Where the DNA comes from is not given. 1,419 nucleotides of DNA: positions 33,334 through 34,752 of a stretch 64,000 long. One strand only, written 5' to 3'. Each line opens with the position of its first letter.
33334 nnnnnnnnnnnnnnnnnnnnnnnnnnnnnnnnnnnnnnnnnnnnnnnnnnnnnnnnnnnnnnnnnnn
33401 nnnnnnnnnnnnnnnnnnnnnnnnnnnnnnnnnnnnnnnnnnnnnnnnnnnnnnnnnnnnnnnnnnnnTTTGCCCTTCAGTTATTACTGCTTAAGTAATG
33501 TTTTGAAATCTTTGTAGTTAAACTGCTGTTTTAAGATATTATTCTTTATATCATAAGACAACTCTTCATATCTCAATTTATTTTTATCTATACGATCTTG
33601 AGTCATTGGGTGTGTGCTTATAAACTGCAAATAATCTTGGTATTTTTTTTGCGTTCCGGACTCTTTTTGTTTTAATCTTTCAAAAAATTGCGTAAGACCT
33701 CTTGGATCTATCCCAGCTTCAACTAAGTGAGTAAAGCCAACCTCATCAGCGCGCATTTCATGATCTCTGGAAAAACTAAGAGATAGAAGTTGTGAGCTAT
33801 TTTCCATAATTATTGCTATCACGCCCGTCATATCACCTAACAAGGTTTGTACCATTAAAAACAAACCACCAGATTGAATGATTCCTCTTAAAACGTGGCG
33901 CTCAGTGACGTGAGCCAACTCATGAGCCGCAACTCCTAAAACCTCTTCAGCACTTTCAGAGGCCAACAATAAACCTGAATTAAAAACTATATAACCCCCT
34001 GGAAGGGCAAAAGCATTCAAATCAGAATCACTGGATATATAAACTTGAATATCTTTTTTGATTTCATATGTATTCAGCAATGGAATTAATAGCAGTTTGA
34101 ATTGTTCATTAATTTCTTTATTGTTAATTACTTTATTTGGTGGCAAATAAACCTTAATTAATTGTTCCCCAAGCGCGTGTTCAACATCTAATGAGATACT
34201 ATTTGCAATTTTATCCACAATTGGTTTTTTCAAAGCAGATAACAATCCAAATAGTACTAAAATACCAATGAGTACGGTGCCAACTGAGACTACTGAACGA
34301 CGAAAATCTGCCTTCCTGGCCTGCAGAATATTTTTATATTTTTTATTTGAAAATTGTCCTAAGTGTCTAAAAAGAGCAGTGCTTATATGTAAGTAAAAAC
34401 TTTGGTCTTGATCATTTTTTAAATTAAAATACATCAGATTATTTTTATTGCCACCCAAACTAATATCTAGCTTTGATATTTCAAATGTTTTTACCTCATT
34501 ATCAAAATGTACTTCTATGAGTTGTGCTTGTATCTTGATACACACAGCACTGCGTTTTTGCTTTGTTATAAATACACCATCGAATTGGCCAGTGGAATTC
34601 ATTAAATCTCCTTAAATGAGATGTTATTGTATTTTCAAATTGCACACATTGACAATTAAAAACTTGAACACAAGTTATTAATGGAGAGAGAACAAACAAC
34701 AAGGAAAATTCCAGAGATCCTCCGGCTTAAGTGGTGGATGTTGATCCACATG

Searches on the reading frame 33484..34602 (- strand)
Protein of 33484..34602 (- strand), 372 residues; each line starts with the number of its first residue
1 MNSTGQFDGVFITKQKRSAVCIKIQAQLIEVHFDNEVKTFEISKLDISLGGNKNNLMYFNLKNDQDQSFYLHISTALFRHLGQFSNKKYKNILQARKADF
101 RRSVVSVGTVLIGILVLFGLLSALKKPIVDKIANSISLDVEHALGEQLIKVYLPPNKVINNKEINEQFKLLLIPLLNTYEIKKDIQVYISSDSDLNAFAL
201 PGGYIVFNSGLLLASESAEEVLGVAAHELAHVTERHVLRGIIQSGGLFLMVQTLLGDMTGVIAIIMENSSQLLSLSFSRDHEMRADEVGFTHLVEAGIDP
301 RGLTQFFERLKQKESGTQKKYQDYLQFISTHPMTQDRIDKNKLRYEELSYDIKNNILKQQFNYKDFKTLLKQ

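Call 73: search_protein_families(library=pfam, proteins=[window:33484-34602:-], max_evalue=0.00001)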
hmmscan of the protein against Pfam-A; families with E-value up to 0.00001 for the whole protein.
window:33484-34602:- (372 aa): 1 family
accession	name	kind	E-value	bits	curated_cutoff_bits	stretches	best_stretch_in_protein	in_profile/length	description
PF01435.24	Peptidase_M48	-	6.5e-28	98.3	20.3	1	182-340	21-181/186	Peptidase family M48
